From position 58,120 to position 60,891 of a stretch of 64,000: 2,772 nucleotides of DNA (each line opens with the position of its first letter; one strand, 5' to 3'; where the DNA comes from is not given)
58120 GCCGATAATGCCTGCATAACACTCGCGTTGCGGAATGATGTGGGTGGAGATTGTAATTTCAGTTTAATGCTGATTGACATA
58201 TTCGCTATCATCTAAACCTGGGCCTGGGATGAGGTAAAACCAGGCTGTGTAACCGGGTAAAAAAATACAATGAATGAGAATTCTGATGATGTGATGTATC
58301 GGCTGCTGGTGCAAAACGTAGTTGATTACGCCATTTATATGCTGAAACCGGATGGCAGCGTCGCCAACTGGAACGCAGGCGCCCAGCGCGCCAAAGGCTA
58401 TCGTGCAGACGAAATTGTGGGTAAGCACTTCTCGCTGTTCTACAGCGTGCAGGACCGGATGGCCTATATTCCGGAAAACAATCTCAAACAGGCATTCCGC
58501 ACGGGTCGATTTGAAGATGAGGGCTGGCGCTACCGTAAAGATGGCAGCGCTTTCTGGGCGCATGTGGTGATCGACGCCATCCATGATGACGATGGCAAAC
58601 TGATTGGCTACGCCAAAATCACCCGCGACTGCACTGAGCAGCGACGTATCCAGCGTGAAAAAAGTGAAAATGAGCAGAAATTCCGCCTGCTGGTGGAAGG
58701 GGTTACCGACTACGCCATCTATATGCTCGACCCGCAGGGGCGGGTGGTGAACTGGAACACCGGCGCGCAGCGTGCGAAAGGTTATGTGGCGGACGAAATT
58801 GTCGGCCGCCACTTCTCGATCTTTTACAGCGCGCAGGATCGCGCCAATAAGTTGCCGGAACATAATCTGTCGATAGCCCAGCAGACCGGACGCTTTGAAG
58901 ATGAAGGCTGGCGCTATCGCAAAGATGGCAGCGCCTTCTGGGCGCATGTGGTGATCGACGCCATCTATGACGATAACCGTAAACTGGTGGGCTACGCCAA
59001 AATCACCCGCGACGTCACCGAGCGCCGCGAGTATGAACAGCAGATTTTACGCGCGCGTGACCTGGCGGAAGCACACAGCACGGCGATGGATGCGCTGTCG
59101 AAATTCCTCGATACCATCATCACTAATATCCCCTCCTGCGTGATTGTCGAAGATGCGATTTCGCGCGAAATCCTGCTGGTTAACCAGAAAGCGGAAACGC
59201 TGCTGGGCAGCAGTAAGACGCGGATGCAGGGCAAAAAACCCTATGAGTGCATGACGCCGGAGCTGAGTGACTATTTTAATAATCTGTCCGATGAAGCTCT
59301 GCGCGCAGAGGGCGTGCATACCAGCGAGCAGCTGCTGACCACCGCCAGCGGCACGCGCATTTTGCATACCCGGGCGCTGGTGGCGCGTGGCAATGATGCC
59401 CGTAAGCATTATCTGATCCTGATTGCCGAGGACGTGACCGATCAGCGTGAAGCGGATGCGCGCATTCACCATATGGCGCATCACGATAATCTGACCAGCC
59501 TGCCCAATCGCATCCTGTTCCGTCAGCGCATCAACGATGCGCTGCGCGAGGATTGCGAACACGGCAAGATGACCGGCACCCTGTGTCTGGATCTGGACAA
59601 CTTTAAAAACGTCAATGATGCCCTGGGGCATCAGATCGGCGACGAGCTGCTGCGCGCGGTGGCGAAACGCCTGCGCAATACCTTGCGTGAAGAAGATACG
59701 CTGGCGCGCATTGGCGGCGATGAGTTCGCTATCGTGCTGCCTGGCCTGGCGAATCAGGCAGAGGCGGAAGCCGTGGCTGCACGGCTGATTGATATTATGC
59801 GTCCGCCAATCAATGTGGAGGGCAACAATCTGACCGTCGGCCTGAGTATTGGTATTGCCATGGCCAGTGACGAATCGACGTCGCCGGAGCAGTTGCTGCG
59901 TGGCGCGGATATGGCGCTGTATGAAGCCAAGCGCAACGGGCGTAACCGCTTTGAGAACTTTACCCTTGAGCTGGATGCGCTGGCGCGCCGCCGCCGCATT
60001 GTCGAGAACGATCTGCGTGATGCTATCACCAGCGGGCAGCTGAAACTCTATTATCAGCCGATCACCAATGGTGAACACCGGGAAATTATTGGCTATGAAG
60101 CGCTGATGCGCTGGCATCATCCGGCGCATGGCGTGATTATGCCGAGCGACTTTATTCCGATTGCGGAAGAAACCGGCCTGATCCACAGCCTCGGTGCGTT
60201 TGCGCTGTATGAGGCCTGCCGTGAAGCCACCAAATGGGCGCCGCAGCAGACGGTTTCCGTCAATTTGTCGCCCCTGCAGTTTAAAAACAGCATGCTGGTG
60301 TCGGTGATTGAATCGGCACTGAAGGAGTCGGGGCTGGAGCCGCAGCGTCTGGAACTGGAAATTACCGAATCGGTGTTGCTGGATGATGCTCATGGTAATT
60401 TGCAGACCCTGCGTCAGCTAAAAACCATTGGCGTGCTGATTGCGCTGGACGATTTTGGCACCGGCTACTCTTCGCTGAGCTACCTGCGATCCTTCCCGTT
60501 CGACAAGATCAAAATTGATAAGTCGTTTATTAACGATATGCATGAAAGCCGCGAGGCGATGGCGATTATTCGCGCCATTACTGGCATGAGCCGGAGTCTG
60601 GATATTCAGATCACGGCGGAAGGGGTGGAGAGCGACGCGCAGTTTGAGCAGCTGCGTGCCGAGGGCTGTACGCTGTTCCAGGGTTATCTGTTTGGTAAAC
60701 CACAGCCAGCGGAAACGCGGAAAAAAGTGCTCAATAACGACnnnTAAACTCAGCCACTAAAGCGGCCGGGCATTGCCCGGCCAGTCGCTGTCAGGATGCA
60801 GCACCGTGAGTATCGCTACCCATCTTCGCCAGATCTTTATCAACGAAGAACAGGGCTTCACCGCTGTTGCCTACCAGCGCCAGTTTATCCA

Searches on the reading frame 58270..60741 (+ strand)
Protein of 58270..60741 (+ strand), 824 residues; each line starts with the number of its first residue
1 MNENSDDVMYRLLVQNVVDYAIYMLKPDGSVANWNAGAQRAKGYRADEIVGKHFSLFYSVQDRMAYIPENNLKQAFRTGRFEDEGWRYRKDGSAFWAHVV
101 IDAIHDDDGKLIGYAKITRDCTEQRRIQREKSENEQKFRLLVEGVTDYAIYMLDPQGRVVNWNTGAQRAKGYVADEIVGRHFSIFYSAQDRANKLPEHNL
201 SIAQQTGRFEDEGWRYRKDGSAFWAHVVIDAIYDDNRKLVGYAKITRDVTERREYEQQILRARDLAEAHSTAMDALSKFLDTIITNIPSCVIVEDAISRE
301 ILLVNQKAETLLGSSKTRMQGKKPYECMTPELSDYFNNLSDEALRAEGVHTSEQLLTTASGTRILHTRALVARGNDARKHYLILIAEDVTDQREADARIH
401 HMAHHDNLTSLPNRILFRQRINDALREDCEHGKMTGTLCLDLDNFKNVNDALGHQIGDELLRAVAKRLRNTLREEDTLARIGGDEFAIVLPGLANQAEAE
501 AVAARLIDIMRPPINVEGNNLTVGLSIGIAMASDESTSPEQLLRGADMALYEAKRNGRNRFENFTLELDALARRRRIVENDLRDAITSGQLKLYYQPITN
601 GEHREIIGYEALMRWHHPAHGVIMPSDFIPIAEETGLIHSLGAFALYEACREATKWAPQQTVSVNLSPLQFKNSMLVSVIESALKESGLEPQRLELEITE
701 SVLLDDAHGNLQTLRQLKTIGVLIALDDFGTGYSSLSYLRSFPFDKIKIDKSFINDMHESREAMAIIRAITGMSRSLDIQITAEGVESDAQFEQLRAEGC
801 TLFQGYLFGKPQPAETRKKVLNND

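Call 59: search_protein_families(library=pfam, proteins=[window:58270-60741:+], max_evalue=0.00001)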
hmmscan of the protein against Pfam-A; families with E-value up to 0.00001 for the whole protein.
window:58270-60741:+ (824 aa): 7 families
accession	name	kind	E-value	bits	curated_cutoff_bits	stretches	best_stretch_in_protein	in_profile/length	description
PF00563.25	EAL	-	3.9e-75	252.7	31.3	1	580-811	2-236/236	EAL domain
PF00990.26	GGDEF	-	2.5e-50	170.9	23.8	1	403-560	1-161/161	Diguanylate cyclase, GGDEF domain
PF13426.13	PAS_9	-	2.2e-35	121.4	27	2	149-251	3-103/103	PAS domain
PF00989.32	PAS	-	1.5e-28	99.5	22.6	3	138-247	3-111/113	PAS fold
PF08448.16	PAS_4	-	6.9e-25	87.9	23.1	3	149-254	7-110/110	PAS fold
PF08447.18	PAS_3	-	5.9e-18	65.4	25.6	1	160-244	2-87/89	PAS fold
PF13188.13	PAS_8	-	7.6e-06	26.1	21.8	0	279-330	2-48/65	PAS domain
